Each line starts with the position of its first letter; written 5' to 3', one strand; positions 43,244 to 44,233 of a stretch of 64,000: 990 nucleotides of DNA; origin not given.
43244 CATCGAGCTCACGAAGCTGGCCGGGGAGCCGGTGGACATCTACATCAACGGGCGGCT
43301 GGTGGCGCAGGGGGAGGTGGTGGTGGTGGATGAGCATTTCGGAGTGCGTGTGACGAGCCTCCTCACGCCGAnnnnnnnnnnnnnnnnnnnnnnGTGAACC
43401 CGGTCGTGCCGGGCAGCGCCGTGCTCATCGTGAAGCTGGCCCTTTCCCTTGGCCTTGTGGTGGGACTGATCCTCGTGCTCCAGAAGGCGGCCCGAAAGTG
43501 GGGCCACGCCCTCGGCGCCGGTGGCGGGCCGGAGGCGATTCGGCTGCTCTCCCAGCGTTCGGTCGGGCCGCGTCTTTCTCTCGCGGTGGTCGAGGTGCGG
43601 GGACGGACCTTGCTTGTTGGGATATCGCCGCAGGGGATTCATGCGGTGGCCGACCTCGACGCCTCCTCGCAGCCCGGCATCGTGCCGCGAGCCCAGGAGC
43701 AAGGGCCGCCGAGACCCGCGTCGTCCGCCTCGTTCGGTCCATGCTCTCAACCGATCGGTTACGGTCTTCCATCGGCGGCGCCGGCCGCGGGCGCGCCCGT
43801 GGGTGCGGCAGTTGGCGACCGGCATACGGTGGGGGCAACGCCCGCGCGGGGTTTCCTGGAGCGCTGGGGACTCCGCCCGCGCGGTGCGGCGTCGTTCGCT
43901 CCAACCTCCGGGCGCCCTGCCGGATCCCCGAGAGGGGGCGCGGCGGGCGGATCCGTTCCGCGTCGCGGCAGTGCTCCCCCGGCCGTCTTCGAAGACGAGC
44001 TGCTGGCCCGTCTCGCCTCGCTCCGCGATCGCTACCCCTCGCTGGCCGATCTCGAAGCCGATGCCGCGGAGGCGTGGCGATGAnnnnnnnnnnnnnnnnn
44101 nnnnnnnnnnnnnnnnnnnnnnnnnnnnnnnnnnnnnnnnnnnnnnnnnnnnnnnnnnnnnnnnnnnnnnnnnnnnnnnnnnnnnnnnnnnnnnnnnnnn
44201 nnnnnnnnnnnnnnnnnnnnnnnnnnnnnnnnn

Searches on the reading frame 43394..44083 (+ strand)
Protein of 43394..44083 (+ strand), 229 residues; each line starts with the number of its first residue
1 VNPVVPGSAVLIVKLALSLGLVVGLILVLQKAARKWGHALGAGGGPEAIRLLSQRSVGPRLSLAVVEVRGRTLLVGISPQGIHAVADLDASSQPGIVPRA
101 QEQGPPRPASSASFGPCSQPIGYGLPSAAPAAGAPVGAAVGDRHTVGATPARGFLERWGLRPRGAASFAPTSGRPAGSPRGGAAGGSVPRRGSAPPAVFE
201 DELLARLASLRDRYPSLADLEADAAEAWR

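Call 39: search_protein_families(library=pfam, proteins=[window:43394-44083:+], max_evalue=0.0001)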
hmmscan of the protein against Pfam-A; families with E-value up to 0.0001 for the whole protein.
window:43394-44083:+ (229 aa): 1 family
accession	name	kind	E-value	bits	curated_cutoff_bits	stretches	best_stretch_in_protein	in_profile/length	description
PF04347.18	FliO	-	5.3e-11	42.9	22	1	35-105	8-78/91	Flagellar biosynthesis protein, FliO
